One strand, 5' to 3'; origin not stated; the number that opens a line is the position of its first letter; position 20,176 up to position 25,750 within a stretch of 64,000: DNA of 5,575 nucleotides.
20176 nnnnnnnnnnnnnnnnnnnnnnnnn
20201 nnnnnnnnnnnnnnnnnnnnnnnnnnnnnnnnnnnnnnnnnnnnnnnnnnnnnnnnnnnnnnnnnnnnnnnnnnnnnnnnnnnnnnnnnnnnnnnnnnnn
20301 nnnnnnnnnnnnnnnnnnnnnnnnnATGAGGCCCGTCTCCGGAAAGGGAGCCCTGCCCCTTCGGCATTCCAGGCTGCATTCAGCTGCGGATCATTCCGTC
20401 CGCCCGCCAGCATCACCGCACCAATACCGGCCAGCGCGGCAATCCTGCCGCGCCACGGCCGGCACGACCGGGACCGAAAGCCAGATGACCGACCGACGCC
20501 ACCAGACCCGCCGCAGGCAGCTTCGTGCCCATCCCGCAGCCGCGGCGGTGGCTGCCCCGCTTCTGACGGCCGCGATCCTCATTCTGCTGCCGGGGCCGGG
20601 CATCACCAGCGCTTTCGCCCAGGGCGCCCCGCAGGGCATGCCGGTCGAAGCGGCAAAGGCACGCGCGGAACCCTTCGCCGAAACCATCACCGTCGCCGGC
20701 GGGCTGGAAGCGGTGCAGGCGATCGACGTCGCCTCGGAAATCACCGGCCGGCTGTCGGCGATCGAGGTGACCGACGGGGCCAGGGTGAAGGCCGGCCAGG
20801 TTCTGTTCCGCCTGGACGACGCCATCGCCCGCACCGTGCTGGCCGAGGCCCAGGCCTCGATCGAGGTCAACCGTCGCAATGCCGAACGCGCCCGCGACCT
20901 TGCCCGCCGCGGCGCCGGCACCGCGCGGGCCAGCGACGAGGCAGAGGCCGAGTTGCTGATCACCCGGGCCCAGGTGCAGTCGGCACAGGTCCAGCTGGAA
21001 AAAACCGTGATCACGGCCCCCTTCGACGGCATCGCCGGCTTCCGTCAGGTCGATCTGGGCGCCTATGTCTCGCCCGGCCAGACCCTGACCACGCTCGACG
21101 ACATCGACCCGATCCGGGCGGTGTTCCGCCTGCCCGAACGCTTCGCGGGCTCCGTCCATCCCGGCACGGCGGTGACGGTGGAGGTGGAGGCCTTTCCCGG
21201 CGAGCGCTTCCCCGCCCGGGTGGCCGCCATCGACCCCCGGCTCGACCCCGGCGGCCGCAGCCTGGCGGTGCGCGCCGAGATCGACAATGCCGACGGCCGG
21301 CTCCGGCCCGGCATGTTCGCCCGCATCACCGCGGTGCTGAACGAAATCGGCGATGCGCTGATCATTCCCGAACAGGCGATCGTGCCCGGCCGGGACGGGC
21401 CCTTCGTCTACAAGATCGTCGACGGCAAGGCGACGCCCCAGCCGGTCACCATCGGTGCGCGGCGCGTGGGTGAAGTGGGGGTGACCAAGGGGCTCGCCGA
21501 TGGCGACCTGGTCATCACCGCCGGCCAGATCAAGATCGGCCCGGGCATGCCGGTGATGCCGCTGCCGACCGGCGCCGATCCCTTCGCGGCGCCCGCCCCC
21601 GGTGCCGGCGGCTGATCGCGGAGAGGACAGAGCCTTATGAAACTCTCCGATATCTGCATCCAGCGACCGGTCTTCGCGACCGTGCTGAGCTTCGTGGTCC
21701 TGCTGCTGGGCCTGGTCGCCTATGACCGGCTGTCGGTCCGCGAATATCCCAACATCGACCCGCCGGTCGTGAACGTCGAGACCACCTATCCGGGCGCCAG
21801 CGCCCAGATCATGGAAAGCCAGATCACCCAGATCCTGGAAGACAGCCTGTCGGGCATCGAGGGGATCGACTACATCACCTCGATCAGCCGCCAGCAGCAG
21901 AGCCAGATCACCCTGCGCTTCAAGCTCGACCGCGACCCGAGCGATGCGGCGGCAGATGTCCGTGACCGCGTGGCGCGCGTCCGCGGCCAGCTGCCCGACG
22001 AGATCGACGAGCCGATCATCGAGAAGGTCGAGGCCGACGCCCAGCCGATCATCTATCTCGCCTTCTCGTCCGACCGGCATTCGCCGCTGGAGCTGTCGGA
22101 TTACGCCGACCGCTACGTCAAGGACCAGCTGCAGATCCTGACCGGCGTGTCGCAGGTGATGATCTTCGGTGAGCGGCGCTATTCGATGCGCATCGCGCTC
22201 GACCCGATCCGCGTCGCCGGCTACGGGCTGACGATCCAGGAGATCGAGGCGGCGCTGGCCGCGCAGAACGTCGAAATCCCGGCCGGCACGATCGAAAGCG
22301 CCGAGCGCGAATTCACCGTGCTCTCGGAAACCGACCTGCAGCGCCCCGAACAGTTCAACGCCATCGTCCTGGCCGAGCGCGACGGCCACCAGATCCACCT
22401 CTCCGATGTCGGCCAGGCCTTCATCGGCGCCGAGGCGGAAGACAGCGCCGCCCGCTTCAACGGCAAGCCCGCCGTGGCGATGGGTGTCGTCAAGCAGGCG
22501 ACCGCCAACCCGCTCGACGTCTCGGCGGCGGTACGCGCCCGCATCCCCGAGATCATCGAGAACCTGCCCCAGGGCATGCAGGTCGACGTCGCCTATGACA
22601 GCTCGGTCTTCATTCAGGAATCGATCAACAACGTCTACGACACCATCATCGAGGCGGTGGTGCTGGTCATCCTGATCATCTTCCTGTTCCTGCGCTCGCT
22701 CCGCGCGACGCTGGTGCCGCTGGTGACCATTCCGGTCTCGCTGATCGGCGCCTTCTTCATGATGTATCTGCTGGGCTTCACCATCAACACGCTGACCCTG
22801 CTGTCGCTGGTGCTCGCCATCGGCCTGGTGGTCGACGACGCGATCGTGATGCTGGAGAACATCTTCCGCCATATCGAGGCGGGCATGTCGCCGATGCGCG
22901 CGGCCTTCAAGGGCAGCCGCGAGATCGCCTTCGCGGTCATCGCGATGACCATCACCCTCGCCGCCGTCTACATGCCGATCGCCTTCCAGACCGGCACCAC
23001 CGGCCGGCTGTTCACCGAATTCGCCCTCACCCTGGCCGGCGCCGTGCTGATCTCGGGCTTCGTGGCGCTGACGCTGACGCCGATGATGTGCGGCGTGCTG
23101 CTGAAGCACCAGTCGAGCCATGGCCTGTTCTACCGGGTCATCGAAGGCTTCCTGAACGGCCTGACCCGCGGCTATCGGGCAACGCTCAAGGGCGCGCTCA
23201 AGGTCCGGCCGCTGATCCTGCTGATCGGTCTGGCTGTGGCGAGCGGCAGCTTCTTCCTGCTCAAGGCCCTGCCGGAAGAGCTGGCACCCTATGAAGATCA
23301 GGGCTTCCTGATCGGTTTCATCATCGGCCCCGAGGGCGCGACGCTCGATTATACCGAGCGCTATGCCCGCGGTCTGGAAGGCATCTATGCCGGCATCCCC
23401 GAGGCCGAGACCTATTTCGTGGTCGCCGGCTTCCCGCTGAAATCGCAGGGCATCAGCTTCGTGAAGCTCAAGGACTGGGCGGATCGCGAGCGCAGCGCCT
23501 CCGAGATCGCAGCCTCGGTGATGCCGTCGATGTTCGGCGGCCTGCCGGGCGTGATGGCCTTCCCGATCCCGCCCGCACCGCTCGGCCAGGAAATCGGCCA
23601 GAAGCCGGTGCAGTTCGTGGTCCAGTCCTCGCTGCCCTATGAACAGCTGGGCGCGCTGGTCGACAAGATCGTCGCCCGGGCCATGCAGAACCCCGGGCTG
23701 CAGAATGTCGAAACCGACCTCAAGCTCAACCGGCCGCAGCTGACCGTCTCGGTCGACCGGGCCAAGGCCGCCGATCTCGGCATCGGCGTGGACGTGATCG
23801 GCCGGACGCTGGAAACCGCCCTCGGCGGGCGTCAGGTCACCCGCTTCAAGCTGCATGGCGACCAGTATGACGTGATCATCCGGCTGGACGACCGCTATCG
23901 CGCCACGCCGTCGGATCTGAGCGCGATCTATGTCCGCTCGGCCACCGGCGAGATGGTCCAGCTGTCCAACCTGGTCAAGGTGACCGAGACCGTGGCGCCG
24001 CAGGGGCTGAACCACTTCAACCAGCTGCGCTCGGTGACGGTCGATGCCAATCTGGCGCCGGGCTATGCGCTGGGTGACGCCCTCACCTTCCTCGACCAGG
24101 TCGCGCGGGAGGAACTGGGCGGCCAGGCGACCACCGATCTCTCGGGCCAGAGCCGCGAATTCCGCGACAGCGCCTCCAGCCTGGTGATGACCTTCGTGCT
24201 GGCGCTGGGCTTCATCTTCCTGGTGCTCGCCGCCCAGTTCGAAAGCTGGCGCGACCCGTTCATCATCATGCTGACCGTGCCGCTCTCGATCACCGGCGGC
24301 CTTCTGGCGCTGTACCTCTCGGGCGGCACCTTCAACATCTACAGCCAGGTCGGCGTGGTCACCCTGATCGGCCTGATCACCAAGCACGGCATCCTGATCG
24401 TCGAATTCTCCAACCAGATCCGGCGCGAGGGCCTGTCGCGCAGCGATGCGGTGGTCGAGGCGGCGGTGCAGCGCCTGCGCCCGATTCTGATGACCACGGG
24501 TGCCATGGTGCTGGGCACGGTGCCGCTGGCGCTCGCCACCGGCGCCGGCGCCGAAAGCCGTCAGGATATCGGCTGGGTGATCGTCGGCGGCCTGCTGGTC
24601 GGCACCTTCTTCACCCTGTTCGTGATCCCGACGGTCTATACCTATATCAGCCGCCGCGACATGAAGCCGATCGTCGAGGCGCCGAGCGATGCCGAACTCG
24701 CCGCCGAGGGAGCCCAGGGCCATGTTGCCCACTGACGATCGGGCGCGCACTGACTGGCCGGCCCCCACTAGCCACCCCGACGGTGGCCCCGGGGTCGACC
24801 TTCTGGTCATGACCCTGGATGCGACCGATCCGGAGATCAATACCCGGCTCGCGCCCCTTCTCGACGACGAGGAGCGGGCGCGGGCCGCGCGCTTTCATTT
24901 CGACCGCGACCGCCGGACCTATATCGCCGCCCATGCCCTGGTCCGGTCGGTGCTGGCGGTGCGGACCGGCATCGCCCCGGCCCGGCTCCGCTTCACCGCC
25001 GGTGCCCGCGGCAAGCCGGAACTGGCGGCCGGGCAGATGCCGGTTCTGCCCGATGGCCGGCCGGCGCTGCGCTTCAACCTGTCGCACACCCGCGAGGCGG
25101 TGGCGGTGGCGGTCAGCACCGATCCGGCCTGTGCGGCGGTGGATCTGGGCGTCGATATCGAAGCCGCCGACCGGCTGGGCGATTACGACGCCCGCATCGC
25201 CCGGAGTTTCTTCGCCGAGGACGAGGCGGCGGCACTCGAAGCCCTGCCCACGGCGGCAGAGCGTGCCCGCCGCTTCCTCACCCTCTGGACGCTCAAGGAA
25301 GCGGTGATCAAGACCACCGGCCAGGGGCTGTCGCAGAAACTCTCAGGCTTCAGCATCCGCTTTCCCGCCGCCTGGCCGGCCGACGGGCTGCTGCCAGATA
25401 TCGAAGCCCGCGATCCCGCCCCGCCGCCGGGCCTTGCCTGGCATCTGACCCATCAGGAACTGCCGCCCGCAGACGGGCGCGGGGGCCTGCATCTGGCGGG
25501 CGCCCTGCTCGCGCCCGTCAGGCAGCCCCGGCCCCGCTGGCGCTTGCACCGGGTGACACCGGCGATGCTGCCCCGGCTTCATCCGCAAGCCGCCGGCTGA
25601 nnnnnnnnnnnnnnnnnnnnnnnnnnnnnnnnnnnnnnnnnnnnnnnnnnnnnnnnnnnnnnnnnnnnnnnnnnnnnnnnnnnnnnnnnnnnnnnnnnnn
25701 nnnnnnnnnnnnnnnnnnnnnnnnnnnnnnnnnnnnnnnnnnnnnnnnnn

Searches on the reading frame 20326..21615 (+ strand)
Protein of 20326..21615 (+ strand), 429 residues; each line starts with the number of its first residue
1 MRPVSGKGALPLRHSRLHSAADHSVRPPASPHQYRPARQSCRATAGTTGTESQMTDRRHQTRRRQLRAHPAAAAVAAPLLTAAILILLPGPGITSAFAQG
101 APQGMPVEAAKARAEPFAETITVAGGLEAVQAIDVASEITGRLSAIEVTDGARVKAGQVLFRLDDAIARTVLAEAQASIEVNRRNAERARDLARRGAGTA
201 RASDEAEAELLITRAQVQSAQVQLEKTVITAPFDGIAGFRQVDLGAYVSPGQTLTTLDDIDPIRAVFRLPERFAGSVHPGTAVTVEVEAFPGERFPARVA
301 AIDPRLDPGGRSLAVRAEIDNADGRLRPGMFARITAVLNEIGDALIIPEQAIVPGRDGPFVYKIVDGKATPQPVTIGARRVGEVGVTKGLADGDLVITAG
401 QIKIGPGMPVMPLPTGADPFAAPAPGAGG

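Call 46: search_protein_families(library=pfam, proteins=[window:20326-21615:+], max_evalue=0.00001)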
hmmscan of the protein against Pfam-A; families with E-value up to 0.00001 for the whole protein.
window:20326-21615:+ (429 aa): 3 families
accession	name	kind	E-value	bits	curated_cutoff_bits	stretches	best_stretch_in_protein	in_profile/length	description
PF16576.10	HlyD_D23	-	2.1e-31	109.3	30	1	131-332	18-214/214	Barrel-sandwich domain of CusB or HlyD membrane-fusion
PF13437.12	HlyD_3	-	2.5e-18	67.2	22.2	1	228-329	1-106/106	HlyD family secretion protein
PF13533.13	Biotin_lipoyl_2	-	7.5e-09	35.7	29.8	1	135-164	3-32/32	Biotin-lipoyl like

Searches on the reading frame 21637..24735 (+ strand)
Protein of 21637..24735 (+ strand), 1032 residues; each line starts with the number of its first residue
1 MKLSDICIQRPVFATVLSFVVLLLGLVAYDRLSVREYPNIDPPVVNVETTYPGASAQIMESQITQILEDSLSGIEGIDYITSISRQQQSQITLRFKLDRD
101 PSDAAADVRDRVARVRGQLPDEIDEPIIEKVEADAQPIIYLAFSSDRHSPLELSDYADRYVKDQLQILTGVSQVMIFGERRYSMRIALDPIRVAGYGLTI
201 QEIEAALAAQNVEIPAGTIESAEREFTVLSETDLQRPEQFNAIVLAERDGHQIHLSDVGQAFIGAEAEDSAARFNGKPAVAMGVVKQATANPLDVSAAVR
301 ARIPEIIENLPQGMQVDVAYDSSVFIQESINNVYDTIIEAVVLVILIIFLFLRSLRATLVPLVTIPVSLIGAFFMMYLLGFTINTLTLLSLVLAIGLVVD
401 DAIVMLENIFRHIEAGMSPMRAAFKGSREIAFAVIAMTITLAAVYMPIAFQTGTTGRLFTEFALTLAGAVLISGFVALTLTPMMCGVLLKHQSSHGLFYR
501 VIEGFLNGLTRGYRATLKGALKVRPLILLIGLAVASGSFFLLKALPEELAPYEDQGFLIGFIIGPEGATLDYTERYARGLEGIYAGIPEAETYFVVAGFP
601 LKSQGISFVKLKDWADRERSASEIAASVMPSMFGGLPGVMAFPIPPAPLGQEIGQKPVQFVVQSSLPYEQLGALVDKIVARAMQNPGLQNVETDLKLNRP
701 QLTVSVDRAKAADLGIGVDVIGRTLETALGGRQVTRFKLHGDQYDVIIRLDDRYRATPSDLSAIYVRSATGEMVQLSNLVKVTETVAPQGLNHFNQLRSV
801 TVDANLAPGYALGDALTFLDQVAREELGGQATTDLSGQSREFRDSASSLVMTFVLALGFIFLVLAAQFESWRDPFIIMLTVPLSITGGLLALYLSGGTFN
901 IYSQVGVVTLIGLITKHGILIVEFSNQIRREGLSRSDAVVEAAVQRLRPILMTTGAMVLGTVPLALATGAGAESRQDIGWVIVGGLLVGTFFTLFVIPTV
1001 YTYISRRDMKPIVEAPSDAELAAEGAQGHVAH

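Call 46: search_protein_families(library=pfam, proteins=[window:21637-24735:+], max_evalue=0.00001)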
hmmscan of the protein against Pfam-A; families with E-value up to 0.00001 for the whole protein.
window:21637-24735:+ (1032 aa): 2 families
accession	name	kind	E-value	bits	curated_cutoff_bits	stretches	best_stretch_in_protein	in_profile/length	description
PF00873.25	ACR_tran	-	0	1048.4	28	1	4-1004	2-1020/1021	AcrB/AcrD/AcrF family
PF03176.21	MMPL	-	2.2e-18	66.7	20.5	2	299-487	106-301/333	MMPL family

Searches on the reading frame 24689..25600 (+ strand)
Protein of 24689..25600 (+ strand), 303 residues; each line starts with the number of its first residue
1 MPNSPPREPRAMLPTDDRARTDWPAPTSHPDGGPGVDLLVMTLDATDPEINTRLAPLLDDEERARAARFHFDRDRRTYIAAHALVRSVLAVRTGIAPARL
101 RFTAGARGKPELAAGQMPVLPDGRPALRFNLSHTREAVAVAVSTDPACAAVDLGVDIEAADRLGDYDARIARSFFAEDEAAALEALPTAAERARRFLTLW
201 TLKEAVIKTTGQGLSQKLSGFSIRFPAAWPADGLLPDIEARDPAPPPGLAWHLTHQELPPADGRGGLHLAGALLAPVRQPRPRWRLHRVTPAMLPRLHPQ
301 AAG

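Call 46: search_protein_families(library=pfam, proteins=[window:24689-25600:+], max_evalue=0.00001)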
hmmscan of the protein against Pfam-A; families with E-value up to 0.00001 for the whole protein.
window:24689-25600:+ (303 aa): 2 families
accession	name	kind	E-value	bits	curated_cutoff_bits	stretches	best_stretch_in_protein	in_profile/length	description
PF01648.25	ACPS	-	2e-15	57.2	25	1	153-225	2-78/111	4'-phosphopantetheinyl transferase superfamily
PF22624.1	AASDHPPT_N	-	5.4e-11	43.1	27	1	55-143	14-98/100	4'-phosphopantetheinyl transferase, N-terminal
